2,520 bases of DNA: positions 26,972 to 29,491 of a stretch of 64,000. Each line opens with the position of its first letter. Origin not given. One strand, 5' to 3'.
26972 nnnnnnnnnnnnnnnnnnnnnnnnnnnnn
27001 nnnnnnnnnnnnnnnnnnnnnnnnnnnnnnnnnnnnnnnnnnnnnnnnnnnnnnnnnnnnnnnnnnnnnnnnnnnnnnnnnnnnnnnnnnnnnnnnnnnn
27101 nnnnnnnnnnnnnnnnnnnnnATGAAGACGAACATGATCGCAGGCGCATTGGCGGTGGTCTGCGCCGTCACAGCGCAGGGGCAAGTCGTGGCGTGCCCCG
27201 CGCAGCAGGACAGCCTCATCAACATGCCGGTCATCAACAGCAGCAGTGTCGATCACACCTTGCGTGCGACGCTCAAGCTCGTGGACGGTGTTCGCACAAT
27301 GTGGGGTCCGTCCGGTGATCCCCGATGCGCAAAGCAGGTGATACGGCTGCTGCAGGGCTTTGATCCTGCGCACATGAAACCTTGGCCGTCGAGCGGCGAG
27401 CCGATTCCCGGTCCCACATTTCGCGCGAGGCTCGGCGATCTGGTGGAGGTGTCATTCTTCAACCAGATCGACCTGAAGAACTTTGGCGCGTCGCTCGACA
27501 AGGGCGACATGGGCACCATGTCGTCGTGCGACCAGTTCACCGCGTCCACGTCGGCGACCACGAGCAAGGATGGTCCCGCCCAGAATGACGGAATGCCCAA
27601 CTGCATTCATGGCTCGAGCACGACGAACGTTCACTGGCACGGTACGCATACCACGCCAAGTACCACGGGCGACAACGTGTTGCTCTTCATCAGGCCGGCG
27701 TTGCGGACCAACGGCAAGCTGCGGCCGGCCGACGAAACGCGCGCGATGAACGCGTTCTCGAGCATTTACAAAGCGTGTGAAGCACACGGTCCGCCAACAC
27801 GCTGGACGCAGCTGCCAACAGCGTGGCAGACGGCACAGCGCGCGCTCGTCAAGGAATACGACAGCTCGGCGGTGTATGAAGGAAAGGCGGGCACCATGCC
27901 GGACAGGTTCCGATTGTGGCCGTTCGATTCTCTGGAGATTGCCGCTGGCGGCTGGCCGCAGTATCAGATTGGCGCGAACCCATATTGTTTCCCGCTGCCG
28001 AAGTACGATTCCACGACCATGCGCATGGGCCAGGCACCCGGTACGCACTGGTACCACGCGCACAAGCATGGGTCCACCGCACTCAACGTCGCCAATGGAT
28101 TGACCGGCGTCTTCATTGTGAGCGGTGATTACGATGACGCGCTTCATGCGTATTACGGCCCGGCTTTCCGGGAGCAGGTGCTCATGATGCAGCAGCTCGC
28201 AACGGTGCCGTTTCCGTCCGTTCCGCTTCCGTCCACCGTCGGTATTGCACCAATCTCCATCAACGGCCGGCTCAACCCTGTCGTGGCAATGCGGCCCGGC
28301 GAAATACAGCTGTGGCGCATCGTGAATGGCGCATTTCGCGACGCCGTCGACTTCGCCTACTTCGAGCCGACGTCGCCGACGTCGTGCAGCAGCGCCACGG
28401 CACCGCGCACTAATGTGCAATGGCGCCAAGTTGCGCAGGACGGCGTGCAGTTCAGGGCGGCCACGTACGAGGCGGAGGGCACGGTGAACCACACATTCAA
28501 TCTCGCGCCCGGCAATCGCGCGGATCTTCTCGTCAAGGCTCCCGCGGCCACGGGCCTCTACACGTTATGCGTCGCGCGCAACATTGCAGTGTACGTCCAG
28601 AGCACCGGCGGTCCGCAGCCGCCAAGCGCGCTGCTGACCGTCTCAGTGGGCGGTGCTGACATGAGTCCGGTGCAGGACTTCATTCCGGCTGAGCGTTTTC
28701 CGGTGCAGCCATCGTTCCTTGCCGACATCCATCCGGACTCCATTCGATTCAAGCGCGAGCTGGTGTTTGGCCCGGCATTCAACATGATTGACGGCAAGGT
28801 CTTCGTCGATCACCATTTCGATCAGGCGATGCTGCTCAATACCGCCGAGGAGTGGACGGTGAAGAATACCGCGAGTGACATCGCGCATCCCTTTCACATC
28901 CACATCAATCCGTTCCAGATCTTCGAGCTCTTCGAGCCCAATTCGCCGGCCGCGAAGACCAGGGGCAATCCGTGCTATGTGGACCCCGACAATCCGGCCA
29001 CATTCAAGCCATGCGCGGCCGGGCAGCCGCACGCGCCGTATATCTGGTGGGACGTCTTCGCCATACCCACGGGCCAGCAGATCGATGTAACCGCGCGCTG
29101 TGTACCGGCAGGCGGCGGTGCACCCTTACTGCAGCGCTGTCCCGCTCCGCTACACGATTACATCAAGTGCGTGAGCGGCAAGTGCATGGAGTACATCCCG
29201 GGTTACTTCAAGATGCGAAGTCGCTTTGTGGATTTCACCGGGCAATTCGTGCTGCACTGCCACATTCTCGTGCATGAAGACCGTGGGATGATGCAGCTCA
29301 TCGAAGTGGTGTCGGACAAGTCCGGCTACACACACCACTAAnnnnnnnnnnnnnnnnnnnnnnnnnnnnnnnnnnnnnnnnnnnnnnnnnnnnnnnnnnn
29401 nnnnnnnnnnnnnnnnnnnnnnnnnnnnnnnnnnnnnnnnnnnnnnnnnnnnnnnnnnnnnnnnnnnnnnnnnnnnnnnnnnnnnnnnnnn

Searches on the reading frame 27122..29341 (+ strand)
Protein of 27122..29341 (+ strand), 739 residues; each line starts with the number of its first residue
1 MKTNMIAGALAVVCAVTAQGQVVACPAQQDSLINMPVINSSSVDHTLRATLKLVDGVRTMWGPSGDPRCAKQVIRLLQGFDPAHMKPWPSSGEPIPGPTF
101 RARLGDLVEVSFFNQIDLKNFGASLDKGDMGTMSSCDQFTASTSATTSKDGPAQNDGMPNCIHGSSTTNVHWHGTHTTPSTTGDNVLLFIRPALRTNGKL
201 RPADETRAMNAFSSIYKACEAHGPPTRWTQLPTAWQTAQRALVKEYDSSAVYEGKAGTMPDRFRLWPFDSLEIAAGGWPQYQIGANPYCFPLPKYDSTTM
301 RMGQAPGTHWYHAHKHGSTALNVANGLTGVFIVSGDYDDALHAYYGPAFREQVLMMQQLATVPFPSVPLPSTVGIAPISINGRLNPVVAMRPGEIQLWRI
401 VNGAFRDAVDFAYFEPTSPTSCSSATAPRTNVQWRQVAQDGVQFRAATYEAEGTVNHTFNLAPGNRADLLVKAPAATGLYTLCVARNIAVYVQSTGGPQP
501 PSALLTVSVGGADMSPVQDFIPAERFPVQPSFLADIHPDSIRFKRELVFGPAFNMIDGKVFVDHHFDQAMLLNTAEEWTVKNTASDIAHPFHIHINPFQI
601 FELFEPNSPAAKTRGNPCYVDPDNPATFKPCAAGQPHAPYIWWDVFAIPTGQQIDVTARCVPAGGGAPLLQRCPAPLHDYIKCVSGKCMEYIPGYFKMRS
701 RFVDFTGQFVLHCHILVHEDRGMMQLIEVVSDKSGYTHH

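Call 79: search_protein_families(library=pfam, proteins=[window:27122-29341:+], max_evalue=0.001)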
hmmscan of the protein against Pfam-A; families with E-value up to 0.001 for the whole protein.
window:27122-29341:+ (739 aa): 2 families
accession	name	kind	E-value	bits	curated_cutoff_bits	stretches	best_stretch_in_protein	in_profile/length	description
PF07731.20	Cu-oxidase_2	-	2.4e-12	47.2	20.4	2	572-652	39-99/137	Multicopper oxidase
PF07732.21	Cu-oxidase_3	-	1.9e-08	34.9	21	0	300-335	85-116/119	Multicopper oxidase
